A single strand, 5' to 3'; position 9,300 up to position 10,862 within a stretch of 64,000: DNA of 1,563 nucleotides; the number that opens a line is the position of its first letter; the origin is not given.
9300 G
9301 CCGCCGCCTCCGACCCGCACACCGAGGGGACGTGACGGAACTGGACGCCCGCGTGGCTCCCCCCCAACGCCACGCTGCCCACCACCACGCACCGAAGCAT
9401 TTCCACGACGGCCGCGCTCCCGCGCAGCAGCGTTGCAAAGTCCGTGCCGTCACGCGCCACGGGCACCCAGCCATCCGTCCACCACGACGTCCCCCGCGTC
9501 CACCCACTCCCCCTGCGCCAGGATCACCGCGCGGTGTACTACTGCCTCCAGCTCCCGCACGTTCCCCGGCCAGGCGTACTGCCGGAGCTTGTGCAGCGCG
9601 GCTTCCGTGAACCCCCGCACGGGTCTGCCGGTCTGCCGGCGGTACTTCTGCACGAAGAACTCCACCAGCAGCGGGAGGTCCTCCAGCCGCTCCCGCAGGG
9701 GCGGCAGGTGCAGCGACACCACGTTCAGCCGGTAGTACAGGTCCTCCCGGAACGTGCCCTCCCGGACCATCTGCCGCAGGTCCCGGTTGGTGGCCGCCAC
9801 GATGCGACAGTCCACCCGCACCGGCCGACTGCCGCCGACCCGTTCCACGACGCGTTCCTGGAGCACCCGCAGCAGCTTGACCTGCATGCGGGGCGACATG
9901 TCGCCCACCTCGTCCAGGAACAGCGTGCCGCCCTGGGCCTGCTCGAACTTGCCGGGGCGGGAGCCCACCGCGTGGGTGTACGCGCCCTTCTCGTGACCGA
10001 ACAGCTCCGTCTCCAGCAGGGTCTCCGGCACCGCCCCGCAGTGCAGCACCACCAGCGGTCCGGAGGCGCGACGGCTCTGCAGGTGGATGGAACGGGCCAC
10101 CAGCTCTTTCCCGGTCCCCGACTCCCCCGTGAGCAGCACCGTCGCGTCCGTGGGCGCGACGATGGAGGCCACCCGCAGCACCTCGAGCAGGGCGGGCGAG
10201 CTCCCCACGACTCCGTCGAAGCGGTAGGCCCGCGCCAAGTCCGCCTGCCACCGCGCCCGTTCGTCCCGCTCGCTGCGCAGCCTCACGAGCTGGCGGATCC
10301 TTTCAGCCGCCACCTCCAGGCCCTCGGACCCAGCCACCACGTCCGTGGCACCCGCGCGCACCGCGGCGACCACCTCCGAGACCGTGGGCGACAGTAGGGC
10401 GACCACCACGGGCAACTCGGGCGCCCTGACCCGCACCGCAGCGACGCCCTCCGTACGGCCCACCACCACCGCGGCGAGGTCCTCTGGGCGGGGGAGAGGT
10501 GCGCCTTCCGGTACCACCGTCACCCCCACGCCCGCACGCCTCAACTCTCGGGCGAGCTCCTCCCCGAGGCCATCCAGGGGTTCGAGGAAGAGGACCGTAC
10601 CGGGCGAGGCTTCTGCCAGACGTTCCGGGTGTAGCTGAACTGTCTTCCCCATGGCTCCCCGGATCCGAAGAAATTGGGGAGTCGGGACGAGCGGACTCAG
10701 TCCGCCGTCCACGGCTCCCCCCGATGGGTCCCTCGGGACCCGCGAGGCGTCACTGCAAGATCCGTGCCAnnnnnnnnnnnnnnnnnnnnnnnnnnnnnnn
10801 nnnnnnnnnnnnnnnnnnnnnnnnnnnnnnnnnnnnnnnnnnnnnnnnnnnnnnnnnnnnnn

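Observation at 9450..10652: Flagellar sigma54 activator with no DNA-binding domain, a non-phosphorylatable receiver and a GAYTHA loop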

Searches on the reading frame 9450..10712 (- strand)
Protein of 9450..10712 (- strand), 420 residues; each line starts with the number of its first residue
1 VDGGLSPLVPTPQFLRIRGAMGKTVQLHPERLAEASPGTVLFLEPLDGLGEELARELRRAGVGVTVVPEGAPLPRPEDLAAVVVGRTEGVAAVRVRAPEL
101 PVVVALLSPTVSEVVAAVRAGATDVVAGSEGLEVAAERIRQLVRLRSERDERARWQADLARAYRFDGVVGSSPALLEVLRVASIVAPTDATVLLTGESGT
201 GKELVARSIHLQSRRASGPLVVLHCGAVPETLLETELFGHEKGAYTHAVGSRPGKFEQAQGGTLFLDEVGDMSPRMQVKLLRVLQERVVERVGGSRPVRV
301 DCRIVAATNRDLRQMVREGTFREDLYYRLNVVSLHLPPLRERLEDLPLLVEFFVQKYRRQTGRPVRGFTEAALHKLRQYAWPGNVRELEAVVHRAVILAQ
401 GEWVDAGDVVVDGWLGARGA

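Call 3: search_protein_families(library=pfam, proteins=[window:9450-10712:-], max_evalue=0.1)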
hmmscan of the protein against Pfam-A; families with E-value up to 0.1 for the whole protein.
window:9450-10712:- (420 aa): 9 families
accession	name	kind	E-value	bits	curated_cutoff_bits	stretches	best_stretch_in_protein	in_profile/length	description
PF00158.32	Sigma54_activat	-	3.9e-70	235.3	20.2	1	169-334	2-167/168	Sigma-54 interaction domain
PF25601.1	AAA_lid_14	-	1.1e-23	83.3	27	1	340-409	1-70/87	AAA+ ATPase lid domain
PF14532.12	Sigma54_activ_2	-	1.1e-21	78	25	1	170-339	2-138/138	Sigma-54 interaction domain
PF07728.20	AAA_5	-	2.1e-07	31.5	22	1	192-310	2-123/139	AAA domain (dynein-related subfamily)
PF01078.27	Mg_chelatase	-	0.00019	21.4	20.3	0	251-309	97-157/207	Magnesium chelatase, subunit ChlI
PF00004.35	AAA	-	0.0026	18.6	21.2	1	192-310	1-110/131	ATPase family associated with various cellular activities (AAA)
PF07724.20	AAA_2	-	0.0046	17.5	27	1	191-311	5-126/166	AAA domain (Cdc48 subfamily)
PF13191.12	AAA_16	-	0.01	16.8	32.6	1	177-288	14-124/167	AAA ATPase domain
PF07726.17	AAA_3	-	0.067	13.5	27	0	192-309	2-111/131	ATPase family associated with various cellular activities (AAA)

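Call 4: search_protein_families(library=ncbifam, proteins=[window:9450-10712:-], max_evalue=0.01)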
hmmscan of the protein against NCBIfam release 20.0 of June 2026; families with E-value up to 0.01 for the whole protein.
window:9450-10712:- (420 aa): 31 families (the best 25 are shown)
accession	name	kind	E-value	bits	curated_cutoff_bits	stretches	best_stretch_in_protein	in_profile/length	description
TIGR01817.1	nifA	equivalog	6.7e-110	368.3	528.85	1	139-411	170-440/534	nif-specific transcriptional activator NifA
NF008469.0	PRK11361.1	equivalog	1.3e-108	363.6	714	1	90-408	67-385/461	acetoacetate metabolism transcriptional regulator AtoC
TIGR02915.1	PEP_resp_reg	equivalog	3.7e-102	342.4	502.6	1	96-410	70-383/445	PEP-CTERM-box response regulator transcription factor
TIGR01818.1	ntrC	equivalog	3.6e-101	339.3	558.6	1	91-409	62-377/463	nitrogen regulation protein NR(I)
NF050807.1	TransRegFlbDCaul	equivalog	1.4e-100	337.3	750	1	168-411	120-363/454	sigma-54-dependent transcriptional regulator FlbD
NF003451.0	PRK05022.1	equivalog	1.8e-95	320.6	476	1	136-402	162-426/512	nitric oxide reductase transcriptional regulator NorR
NF038308.1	RNA_repair_RtcR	equivalog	1e-94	318.3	650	1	143-409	157-432/530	RNA repair transcriptional activator RtcR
NF007689.0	PRK10365.1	equivalog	8.7e-94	314.8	760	1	92-405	70-378/441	sigma-54-dependent response regulator transcription factor ZraR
NF041552.1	TF_PrdR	equivalog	9.4e-94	314.8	795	1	158-406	264-507/577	sigma-54 dependent transcriptional regulator PrdR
NF011958.0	PRK15429.1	equivalog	3.3e-84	283.8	830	1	164-403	377-616/692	formate hydrogenlyase transcriptional activator FlhA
TIGR02974.1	phageshock_pspF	equivalog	5.5e-83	279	443.55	1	168-410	1-244/336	phage shock protein operon transcriptional activator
NF011695.0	PRK15115.1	equivalog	1.1e-81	274.8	763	1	94-401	73-370/445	two-component system response regulator GlrR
NF051870.1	NAssimRespRegNtrX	equivalog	3.6e-81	273.4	600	1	91-404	67-373/452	nitrogen assimilation response regulator NtrX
TIGR02329.1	propionate_PrpR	equivalog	1.2e-79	268.3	499.2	1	140-399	186-450/526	propionate catabolism operon regulatory protein PrpR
NF041946.1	LuxO_transreg_Vib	equivalog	2.2e-79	267.4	800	1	90-405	59-372/463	quorum-sensing sigma-54 dependent transcriptional regulator LuxO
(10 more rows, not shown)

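Call 5: find_homologous_proteins(query=window:9450-10652:-, max_evalue=1e-10)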
Query window:9450-10652:- (400 aa): 8000 proteins with E <= 1e-10 among 8000 candidates; the best 120 are listed.
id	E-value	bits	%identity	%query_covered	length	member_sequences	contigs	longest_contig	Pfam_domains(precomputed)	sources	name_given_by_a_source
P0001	1.5e-249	846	99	100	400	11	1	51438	PF00158.33,PF25601.2,PF14532.13,PF07728.21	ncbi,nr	ncbi:MAG: sigma-54 dependent transcriptional regulator [Armatimonadota bacterium]|nr:sigma-54 depend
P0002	1.3e-235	800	93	100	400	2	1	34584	PF00158.33,PF25601.2,PF14532.13,PF07728.21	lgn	-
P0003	7.2e-227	771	91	100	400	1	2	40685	PF00158.33,PF25601.2,PF14532.13,PF07728.21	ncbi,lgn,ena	-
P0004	3.5e-205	700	84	99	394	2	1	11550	PF00158.33,PF25601.2,PF14532.13,PF07728.21,PF01078.28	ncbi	-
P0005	2.5e-202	690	85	96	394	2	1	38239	PF00158.33,PF25601.2,PF14532.13,PF07728.21,PF01078.28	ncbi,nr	ncbi:MAG: sigma 54-interacting transcriptional regulator [Armatimonadota bacterium]|nr:sigma 54-inte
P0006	9.2e-201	685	82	100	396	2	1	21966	PF00158.33,PF25601.2,PF14532.13,PF07728.21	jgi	-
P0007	1.7e-187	641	80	95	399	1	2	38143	PF00158.33,PF25601.2,PF14532.13,PF07728.21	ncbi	-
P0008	1.1e-184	632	79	97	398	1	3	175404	PF00158.33,PF25601.2,PF14532.13,PF07728.21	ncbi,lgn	-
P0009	4.7e-184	630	78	98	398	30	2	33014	PF00158.33,PF25601.2,PF14532.13,PF07728.21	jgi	jgi:DNA-binding NtrC family response regulator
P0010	4.7e-184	630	78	96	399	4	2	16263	PF00158.33,PF25601.2,PF14532.13,PF07728.21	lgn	-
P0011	3.8e-182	624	77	96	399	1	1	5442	PF00158.33,PF25601.2,PF14532.13,PF07728.21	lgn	-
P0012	4.3e-176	604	74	95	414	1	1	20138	PF00158.33,PF25601.2,PF14532.13,PF07728.21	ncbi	-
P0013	2.9e-164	565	73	94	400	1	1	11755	PF00158.33,PF25601.2,PF14532.13,PF07728.21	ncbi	-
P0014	3.1e-159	548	70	93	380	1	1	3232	PF00158.33,PF25601.2,PF14532.13,PF07728.21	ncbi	-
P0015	1.3e-154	533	69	93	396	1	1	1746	PF00158.33,PF25601.2,PF14532.13,PF07728.21,PF01078.28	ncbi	-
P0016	3.4e-154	532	73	85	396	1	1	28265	PF00158.33,PF25601.2,PF14532.13,PF07728.21,PF01078.28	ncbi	-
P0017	1.5e-153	530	68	94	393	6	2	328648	PF00158.33,PF25601.2,PF14532.13,PF07728.21,PF01078.28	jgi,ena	-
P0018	7.9e-152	524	77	79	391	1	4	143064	PF00158.33,PF25601.2,PF14532.13,PF07728.21,PF01078.28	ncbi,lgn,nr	ncbi:MAG: sigma-54 dependent transcriptional regulator [Armatimonadota bacterium]|nr:sigma-54 depend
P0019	1.0e-151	524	77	79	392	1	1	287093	PF00158.33,PF25601.2,PF14532.13,PF07728.21,PF01078.28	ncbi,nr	ncbi:MAG: sigma-54 dependent transcriptional regulator [Armatimonadetes bacterium]|nr:sigma-54 depen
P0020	5.2e-148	512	68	93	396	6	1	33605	PF00158.33,PF25601.2,PF14532.13,PF07728.21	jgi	jgi:two-component system response regulator HydG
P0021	4.1e-145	502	67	88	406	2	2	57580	PF00158.33,PF25601.2,PF14532.13,PF07728.21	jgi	jgi:DNA-binding NtrC family response regulator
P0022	6.7e-116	406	67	67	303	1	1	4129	PF00158.33,PF25601.2,PF14532.13,PF07728.21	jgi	jgi:DNA-binding NtrC family response regulator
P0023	3.6e-114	400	57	81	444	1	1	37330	PF00158.33,PF25601.2,PF02954.26,PF00004.36,PF14532.13,PF07728.21,PF00072.31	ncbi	-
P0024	5.1e-114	400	57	81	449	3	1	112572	PF00158.33,PF25601.2,PF02954.26,PF00004.36,PF14532.13,PF07728.21,PF00072.31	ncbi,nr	ncbi:MAG: sigma-54 dependent transcriptional regulator [Armatimonadetes bacterium]|nr:sigma-54 depen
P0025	7.6e-114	399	52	95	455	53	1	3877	PF00158.33,PF25601.2,PF02954.26,PF00004.36,PF14532.13,PF07728.21,PF00072.31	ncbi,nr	ncbi:MAG: sigma-54 dependent transcriptional regulator [Firmicutes bacterium]|nr:sigma-54 dependent 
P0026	8.0e-114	399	73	70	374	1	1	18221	PF00158.33,PF14532.13,PF07728.21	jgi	jgi:hypothetical protein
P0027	9.0e-114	399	53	89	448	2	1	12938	PF00158.33,PF25601.2,PF02954.26,PF00004.36,PF14532.13,PF07728.21,PF00072.31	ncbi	-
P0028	4.2e-113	397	52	93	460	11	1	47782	PF00158.33,PF25601.2,PF02954.26,PF00004.36,PF14532.13,PF07728.21,PF00072.31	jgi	-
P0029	1.6e-112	395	54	86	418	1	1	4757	PF00158.33,PF25601.2,PF00004.36,PF14532.13,PF07728.21,PF00072.31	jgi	jgi:two-component system response regulator AtoC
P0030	1.6e-112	395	57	81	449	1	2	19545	PF00158.33,PF25601.2,PF02954.26,PF00004.36,PF14532.13,PF07728.21,PF00072.31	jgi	-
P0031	1.6e-112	395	57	81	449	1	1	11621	PF00158.33,PF25601.2,PF02954.26,PF00004.36,PF14532.13,PF07728.21,PF00072.31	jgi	jgi:DNA-binding NtrC family response regulator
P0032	1.9e-112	394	57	81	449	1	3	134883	PF00158.33,PF25601.2,PF02954.26,PF00004.36,PF14532.13,PF07728.21,PF00072.31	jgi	jgi:DNA-binding NtrC family response regulator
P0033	2.5e-112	394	51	94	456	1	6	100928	PF00158.33,PF25601.2,PF02954.26,PF00004.36,PF14532.13,PF07728.21,PF00072.31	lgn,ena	-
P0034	2.5e-112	394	51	94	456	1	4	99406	PF00158.33,PF25601.2,PF02954.26,PF00004.36,PF14532.13,PF07728.21,PF00072.31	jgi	-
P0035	2.8e-112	394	51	94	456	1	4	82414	PF00158.33,PF25601.2,PF02954.26,PF00004.36,PF14532.13,PF07728.21,PF00072.31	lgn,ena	-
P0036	2.8e-112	394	51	94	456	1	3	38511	PF00158.33,PF25601.2,PF02954.26,PF00004.36,PF14532.13,PF07728.21,PF00072.31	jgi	jgi:DNA-binding NtrC family response regulator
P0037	6.8e-111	389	53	86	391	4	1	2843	PF00158.33,PF25601.2,PF23198.2,PF00004.36,PF14532.13,PF07728.21,PF00072.31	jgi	-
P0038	8.8e-111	389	51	94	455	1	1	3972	PF00158.33,PF25601.2,PF02954.26,PF00004.36,PF14532.13,PF07728.21,PF00072.31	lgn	-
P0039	8.8e-111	389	51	94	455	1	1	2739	PF00158.33,PF25601.2,PF02954.26,PF00004.36,PF14532.13,PF07728.21,PF00072.31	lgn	-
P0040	9.3e-111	389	51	94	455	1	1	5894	PF00158.33,PF25601.2,PF02954.26,PF00004.36,PF14532.13,PF07728.21,PF00072.31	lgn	-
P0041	2.1e-110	388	51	90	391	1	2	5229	PF00158.33,PF25601.2,PF00004.36,PF14532.13,PF07728.21,PF00072.31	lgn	-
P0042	2.9e-110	387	57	78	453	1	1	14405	PF00158.33,PF25601.2,PF00004.36,PF14532.13,PF07728.21,PF00072.31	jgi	-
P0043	2.9e-110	387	57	78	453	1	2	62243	PF00158.33,PF25601.2,PF00004.36,PF14532.13,PF07728.21,PF00072.31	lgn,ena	-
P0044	4.0e-110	387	57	80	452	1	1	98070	PF00158.33,PF25601.2,PF00004.36,PF14532.13,PF07728.21,PF00072.31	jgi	-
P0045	4.0e-110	387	57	80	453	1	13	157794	PF00158.33,PF25601.2,PF00004.36,PF14532.13,PF07728.21,PF00072.31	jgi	jgi:two-component system response regulator AtoC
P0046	4.0e-110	387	57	80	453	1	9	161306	PF00158.33,PF25601.2,PF00004.36,PF14532.13,PF07728.21,PF00072.31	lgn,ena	-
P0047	4.0e-110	387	57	80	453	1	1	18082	PF00158.33,PF25601.2,PF00004.36,PF14532.13,PF07728.21,PF00072.31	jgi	jgi:DNA-binding NtrC family response regulator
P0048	7.5e-110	386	53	86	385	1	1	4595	PF00158.33,PF25601.2,PF00004.36,PF14532.13,PF07728.21,PF00072.31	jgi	-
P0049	1.0e-109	385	56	79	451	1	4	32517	PF00158.33,PF25601.2,PF00004.36,PF14532.13,PF07728.21,PF00072.31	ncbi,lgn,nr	ncbi:MAG: sigma-54 dependent transcriptional regulator [Armatimonadota bacterium]|nr:sigma-54 depend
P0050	1.3e-109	385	53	86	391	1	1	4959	PF00158.33,PF25601.2,PF00004.36,PF14532.13,PF07728.21,PF00072.31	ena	-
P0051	4.6e-109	383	56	81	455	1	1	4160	PF00158.33,PF25601.2,PF02954.26,PF00004.36,PF14532.13,PF07728.21,PF00072.31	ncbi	-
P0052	2.4e-106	374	55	82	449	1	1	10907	PF00158.33,PF25601.2,PF02954.26,PF00004.36,PF14532.13,PF07728.21,PF00072.31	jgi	jgi:DNA-binding NtrC family response regulator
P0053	1.1e-105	372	56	82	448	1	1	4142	PF00158.33,PF25601.2,PF02954.26,PF00004.36,PF14532.13,PF07728.21,PF00072.31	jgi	jgi:DNA-binding NtrC family response regulator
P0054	3.0e-105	371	56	81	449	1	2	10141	PF00158.33,PF25601.2,PF02954.26,PF14532.13,PF07728.21,PF00072.31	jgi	-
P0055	9.0e-105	369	54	79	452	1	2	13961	PF00158.33,PF07724.21,PF25601.2,PF00493.30,PF00004.36,PF13401.13,PF14532.13,PF07728.21,PF00072.31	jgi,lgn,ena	-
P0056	1.9e-104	368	54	78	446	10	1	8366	PF00158.33,PF07724.21,PF25601.2,PF00493.30,PF00004.36,PF14532.13,PF07728.21,PF00072.31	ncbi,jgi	-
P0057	2.2e-104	368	53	80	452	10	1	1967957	PF00158.33,PF07724.21,PF25601.2,PF00493.30,PF00004.36,PF14532.13,PF07728.21,PF00072.31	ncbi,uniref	ncbi:sigma-54-dependent transcriptional regulator [Candidatus Caldatribacterium sp. SIUC1]|uniref:si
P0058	4.5e-104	367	54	79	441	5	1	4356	PF00158.33,PF07724.21,PF25601.2,PF02954.26,PF00493.30,PF00004.36,PF14532.13,PF07728.21,PF00072.31,PF01078.28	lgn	-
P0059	7.6e-104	366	54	79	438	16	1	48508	PF00158.33,PF25601.2,PF00004.36,PF14532.13,PF07728.21,PF00072.31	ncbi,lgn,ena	-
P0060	1.2e-103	366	54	79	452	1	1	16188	PF00158.33,PF07724.21,PF25601.2,PF00493.30,PF00004.36,PF13401.13,PF14532.13,PF07728.21,PF00072.31,PF01078.28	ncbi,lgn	-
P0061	5.5e-101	357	56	79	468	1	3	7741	PF00158.33,PF25601.2,PF02954.26,PF00004.36,PF14532.13,PF07728.21,PF00072.31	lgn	-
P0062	1.6e-99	352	54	78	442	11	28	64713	PF00158.33,PF07724.21,PF25601.2,PF02954.26,PF00004.36,PF14532.13,PF07728.21,PF00072.31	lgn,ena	-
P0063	2.6e-99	351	51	80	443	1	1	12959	PF00158.33,PF07724.21,PF25601.2,PF02954.26,PF00004.36,PF14532.13,PF07728.21,PF00072.31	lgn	-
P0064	1.1e-98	349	50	92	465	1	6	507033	PF00158.33,PF25601.2,PF02954.26,PF00004.36,PF14532.13,PF07728.21,PF00072.31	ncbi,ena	-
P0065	1.6e-98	349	53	61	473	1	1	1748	PF00158.33,PF07724.21,PF25601.2,PF02954.26,PF00004.36,PF14532.13,PF07728.21,PF13191.13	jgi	-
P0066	2.3e-98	348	56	79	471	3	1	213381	PF00158.33,PF25601.2,PF02954.26,PF00004.36,PF14532.13,PF07728.21,PF00072.31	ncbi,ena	-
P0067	3.5e-98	348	49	90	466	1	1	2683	PF00158.33,PF25601.2,PF02954.26,PF00004.36,PF14532.13,PF07728.21,PF00072.31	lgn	-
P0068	3.1e-97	344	55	79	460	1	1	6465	PF00158.33,PF25601.2,PF02954.26,PF00004.36,PF14532.13,PF07728.21,PF00072.31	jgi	-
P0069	3.2e-97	344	55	79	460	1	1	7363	PF00158.33,PF25601.2,PF02954.26,PF00004.36,PF14532.13,PF07728.21,PF00072.31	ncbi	-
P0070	3.8e-97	344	54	78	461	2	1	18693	PF00158.33,PF25601.2,PF02954.26,PF00004.36,PF14532.13,PF07728.21,PF00072.31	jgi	jgi:DNA-binding NtrC family response regulator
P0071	1.6e-96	342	48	93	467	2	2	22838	PF00158.33,PF25601.2,PF02954.26,PF14532.13,PF07728.21,PF00072.31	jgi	jgi:DNA-binding NtrC family response regulator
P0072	4.6e-96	341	52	79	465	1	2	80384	PF00158.33,PF25601.2,PF02954.26,PF00004.36,PF14532.13,PF07728.21,PF00072.31,PF13191.13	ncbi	-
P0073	5.5e-96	340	50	88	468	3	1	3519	PF00158.33,PF25601.2,PF02954.26,PF00004.36,PF14532.13,PF07728.21,PF00072.31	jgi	-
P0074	6.3e-96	340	52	79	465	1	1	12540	PF00158.33,PF25601.2,PF02954.26,PF00004.36,PF14532.13,PF07728.21,PF00072.31,PF13191.13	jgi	jgi:DNA-binding NtrC family response regulator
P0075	9.5e-96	339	51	79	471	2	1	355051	PF00158.33,PF25601.2,PF02954.26,PF00004.36,PF14532.13,PF07728.21,PF00072.31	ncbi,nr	ncbi:MAG: sigma-54-dependent Fis family transcriptional regulator [Myxococcales bacterium]|nr:sigma-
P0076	1.1e-95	339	53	78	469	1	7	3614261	PF00158.33,PF25601.2,PF02954.26,PF00004.36,PF14532.13,PF07728.21,PF00072.31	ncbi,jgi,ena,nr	ncbi:MAG: sigma-54-dependent Fis family transcriptional regulator [Polyangiaceae bacterium]|nr:sigma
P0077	1.4e-95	339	55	77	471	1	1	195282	PF00158.33,PF25601.2,PF02954.26,PF14532.13,PF07728.21,PF00072.31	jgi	-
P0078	2.4e-95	338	50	80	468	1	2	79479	PF00158.33,PF07724.21,PF25601.2,PF02954.26,PF00004.36,PF14532.13,PF07728.21,PF00072.31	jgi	jgi:DNA-binding NtrC family response regulator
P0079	3.4e-95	338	53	78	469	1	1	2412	PF00158.33,PF07724.21,PF25601.2,PF02954.26,PF00004.36,PF14532.13,PF07728.21,PF00072.31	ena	-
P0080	3.4e-95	338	53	78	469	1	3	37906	PF00158.33,PF07724.21,PF25601.2,PF02954.26,PF00004.36,PF14532.13,PF07728.21,PF00072.31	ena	-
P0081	3.5e-95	338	53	78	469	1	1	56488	PF00158.33,PF07724.21,PF25601.2,PF02954.26,PF00004.36,PF14532.13,PF07728.21,PF00072.31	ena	-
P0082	3.5e-95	338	53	78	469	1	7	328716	PF00158.33,PF07724.21,PF25601.2,PF02954.26,PF00004.36,PF14532.13,PF07728.21,PF00072.31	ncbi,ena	-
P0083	3.8e-95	338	54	78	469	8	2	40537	PF00158.33,PF07724.21,PF25601.2,PF02954.26,PF00004.36,PF14532.13,PF07728.21,PF00072.31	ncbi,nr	ncbi:MAG: sigma-54-dependent Fis family transcriptional regulator [Myxococcales bacterium]|nr:sigma-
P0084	4.1e-95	337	53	78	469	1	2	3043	PF00158.33,PF07724.21,PF25601.2,PF02954.26,PF00004.36,PF14532.13,PF07728.21,PF00072.31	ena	-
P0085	5.2e-95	337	49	93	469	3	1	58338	PF00158.33,PF25601.2,PF02954.26,PF00004.36,PF14532.13,PF07728.21,PF00072.31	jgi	jgi:DNA-binding NtrC family response regulator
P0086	5.3e-95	337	46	93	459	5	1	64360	PF00158.33,PF25601.2,PF02954.26,PF14532.13,PF07728.21,PF00072.31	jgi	-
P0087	7.2e-95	337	53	78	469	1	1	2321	PF00158.33,PF07724.21,PF25601.2,PF02954.26,PF00004.36,PF14532.13,PF07728.21,PF00072.31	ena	-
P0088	7.4e-95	337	51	80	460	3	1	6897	PF00158.33,PF25601.2,PF02954.26,PF14532.13,PF07728.21,PF00072.31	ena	-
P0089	7.5e-95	337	47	93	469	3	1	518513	PF00158.33,PF25601.2,PF02954.26,PF00004.36,PF14532.13,PF07728.21,PF00072.31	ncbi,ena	-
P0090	1.0e-94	336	48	93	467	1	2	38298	PF00158.33,PF25601.2,PF02954.26,PF14532.13,PF07728.21,PF00072.31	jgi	jgi:DNA-binding NtrC family response regulator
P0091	1.3e-94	336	52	78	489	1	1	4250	PF00158.33,PF25601.2,PF02954.26,PF00004.36,PF14532.13,PF07728.21,PF00072.31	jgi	-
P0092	1.3e-94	336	54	76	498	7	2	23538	PF00158.33,PF25601.2,PF14532.13,PF07728.21,PF00072.31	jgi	jgi:Nif-specific regulatory protein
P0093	1.5e-94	336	49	83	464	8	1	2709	PF00158.33,PF25601.2,PF02954.26,PF00004.36,PF14532.13,PF07728.21,PF00072.31,PF13191.13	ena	-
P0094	2.0e-94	335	52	81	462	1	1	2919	PF00158.33,PF25601.2,PF02954.26,PF14532.13,PF07728.21,PF00072.31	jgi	-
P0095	2.8e-94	335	53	78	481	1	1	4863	PF00158.33,PF25601.2,PF02954.26,PF00004.36,PF14532.13,PF07728.21,PF00072.31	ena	-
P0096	2.8e-94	335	54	78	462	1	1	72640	PF00158.33,PF25601.2,PF02954.26,PF00004.36,PF14532.13,PF07728.21,PF00072.31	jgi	jgi:two-component system, NtrC family, response regulator AtoC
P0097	3.3e-94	334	55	77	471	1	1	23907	PF00158.33,PF25601.2,PF02954.26,PF14532.13,PF07728.21,PF00072.31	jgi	-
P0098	3.9e-94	334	53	80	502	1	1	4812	PF00158.33,PF07724.21,PF25601.2,PF02954.26,PF00004.36,PF14532.13,PF07728.21,PF00072.31,PF01078.28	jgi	jgi:two-component system response regulator HydG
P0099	4.2e-94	334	53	79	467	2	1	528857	PF00158.33,PF25601.2,PF02954.26,PF00004.36,PF14532.13,PF07728.21,PF00072.31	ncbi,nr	ncbi:MAG: sigma-54-dependent Fis family transcriptional regulator [Polyangiaceae bacterium]|nr:sigma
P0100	5.8e-94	334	49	82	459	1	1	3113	PF00158.33,PF07724.21,PF25601.2,PF02954.26,PF14532.13,PF07728.21,PF00072.31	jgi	-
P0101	7.7e-94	333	55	70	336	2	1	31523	PF00158.33,PF00004.36,PF14532.13,PF07728.21,PF00072.31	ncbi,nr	ncbi:MAG: sigma-54 dependent transcriptional regulator, partial [Armatimonadota bacterium]|nr:sigma-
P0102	8.5e-94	333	48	93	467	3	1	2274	PF00158.33,PF25601.2,PF02954.26,PF14532.13,PF07728.21,PF00072.31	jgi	jgi:DNA-binding NtrC family response regulator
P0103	9.7e-94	333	52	79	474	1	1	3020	PF00158.33,PF25601.2,PF02954.26,PF00004.36,PF14532.13,PF07728.21,PF00072.31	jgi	jgi:two-component system response regulator HydG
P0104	9.7e-94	333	53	78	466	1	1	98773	PF00158.33,PF25601.2,PF02954.26,PF00004.36,PF14532.13,PF07728.21,PF00072.31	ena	-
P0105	1.1e-93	333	53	77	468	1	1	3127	PF00158.33,PF25601.2,PF02954.26,PF00004.36,PF14532.13,PF07728.21,PF00072.31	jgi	jgi:DNA-binding NtrC family response regulator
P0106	1.2e-93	333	48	93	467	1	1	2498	PF00158.33,PF25601.2,PF02954.26,PF00004.36,PF14532.13,PF07728.21,PF00072.31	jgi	jgi:DNA-binding NtrC family response regulator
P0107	1.2e-93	333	53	77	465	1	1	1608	PF00158.33,PF25601.2,PF02954.26,PF00004.36,PF14532.13,PF07728.21,PF00072.31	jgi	jgi:DNA-binding NtrC family response regulator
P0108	1.4e-93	332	51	79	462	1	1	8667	PF00158.33,PF25601.2,PF02954.26,PF00004.36,PF14532.13,PF07728.21,PF00072.31,PF13191.13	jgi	jgi:two-component system response regulator PilR (NtrC family)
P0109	1.4e-93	332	55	77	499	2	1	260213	PF00158.33,PF25601.2,PF02954.26,PF14532.13,PF07728.21,PF00072.31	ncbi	ncbi:MAG: sigma-54 dependent transcriptional regulator [Polyangiales bacterium]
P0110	1.6e-93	332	52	79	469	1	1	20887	PF00158.33,PF25601.2,PF02954.26,PF00004.36,PF14532.13,PF07728.21,PF00072.31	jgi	-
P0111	1.8e-93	332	50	78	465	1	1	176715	PF00158.33,PF25601.2,PF02954.26,PF14532.13,PF07728.21,PF00072.31,PF13191.13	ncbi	-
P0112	2.4e-93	332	48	83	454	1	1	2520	PF00158.33,PF25601.2,PF02954.26,PF14532.13,PF07728.21,PF00072.31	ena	-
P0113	2.5e-93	332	52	77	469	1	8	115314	PF00158.33,PF25601.2,PF02954.26,PF00004.36,PF14532.13,PF07728.21,PF00072.31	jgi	jgi:DNA-binding NtrC family response regulator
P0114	2.5e-93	332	51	82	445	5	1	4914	PF00158.33,PF25601.2,PF02954.26,PF00004.36,PF14532.13,PF07728.21,PF00072.31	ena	-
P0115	2.6e-93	331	51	79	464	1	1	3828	PF00158.33,PF25601.2,PF02954.26,PF00004.36,PF14532.13,PF07728.21,PF00072.31,PF13191.13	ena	-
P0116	2.7e-93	331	53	77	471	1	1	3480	PF00158.33,PF25601.2,PF02954.26,PF00004.36,PF14532.13,PF07728.21,PF00072.31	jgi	-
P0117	3.0e-93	331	51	87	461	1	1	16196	PF00158.33,PF25601.2,PF02954.26,PF14532.13,PF07728.21,PF00072.31,PF06490.18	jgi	jgi:two-component system response regulator HydG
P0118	3.1e-93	331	48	83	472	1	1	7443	PF00158.33,PF07724.21,PF25601.2,PF02954.26,PF00004.36,PF14532.13,PF07728.21,PF00072.31,PF01078.28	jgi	jgi:two-component system response regulator HydG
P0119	3.4e-93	331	50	85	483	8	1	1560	PF00158.33,PF25601.2,PF02954.26,PF14532.13,PF07728.21,PF00072.31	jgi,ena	-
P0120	3.5e-93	331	53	78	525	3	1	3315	PF00158.33,PF25601.2,PF14532.13,PF07728.21,PF00072.31,PF01078.28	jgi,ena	jgi:two-component system response regulator HydG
